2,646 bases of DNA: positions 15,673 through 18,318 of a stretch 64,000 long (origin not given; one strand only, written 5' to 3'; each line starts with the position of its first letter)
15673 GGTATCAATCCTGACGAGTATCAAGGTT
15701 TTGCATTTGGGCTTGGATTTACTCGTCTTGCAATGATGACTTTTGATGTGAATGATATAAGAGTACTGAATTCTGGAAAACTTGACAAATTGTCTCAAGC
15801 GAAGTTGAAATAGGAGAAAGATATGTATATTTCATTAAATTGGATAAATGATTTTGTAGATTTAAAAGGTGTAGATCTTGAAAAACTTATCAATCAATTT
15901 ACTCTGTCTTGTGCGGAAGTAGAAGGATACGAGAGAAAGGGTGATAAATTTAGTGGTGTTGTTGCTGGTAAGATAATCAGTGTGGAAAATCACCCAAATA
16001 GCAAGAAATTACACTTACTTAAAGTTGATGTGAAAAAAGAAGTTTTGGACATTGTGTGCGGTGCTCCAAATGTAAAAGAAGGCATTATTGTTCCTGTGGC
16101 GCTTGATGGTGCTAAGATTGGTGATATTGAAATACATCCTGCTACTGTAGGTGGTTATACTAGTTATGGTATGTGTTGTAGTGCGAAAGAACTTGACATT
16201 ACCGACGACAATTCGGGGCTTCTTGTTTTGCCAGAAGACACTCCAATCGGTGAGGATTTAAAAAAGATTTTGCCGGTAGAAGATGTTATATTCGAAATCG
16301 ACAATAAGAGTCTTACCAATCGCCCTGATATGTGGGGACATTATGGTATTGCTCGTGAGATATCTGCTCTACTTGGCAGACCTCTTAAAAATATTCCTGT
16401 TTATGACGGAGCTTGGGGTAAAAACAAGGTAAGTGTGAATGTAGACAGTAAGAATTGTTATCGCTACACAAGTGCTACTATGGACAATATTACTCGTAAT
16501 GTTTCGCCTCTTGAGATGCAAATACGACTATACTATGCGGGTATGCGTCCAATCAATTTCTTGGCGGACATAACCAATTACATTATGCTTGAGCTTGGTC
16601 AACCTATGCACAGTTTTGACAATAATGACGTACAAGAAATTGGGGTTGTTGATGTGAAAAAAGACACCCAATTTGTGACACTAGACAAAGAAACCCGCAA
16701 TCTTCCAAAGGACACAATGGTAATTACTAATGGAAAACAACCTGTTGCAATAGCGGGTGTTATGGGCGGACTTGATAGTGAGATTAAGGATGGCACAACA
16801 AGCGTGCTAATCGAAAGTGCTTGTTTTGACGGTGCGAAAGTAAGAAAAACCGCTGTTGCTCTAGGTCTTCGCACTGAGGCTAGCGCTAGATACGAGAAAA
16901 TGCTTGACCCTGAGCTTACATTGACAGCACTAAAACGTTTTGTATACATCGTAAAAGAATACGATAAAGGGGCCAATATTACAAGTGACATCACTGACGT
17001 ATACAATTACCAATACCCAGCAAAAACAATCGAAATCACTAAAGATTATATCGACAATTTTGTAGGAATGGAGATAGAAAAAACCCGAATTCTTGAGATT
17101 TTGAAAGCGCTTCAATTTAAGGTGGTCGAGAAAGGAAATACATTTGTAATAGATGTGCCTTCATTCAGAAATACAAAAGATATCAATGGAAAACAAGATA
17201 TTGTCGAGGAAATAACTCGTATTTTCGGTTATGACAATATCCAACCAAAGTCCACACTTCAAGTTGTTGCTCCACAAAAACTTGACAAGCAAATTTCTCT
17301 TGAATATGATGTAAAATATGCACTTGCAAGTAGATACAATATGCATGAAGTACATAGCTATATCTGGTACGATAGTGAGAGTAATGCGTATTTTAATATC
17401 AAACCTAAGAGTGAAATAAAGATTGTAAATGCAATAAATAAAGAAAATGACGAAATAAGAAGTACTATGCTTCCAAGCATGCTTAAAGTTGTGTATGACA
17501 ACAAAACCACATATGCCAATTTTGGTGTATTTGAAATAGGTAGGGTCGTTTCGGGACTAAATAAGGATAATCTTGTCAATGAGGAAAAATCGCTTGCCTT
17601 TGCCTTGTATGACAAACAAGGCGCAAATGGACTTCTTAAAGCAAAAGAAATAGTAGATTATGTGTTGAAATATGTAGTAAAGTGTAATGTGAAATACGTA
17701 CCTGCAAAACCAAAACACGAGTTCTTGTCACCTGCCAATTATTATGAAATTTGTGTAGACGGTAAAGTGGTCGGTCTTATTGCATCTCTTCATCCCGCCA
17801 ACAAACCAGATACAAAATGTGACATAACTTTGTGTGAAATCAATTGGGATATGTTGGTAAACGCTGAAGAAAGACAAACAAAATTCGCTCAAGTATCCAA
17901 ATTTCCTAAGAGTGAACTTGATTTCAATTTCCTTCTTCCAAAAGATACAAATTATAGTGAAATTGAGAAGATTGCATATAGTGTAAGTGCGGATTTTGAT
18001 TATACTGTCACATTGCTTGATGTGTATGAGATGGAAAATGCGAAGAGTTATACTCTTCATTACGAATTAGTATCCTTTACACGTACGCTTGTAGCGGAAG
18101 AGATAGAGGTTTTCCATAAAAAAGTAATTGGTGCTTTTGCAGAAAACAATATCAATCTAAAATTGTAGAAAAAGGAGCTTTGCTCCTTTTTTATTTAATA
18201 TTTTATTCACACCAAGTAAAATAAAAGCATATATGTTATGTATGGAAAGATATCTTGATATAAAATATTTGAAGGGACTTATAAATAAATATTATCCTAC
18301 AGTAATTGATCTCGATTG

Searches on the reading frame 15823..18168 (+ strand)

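Call 10: search_protein_families(library=pfam, proteins=[window:15823-18168:+], max_evalue=0.001)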
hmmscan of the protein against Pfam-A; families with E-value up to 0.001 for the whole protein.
window:15823-18168:+ (781 aa): 5 families
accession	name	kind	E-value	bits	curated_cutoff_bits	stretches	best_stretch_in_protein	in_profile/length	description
PF03483.22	B3_4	-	3e-54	183.7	29.3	1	212-380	2-172/174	B3/4 domain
PF17759.6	tRNA_synthFbeta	-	2.6e-22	79.8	22.4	1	484-673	12-212/214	Phenylalanyl tRNA synthetase beta chain CLM domain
PF01588.26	tRNA_bind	-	2e-18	66.7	27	1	47-144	2-95/96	Putative tRNA binding domain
PF03484.21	B5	-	4.4e-17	62.5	28.6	1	403-470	1-67/67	tRNA synthetase B5 domain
PF03147.19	FDX-ACB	-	4.3e-11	43.5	31.1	1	692-775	1-88/94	Ferredoxin-fold anticodon binding domain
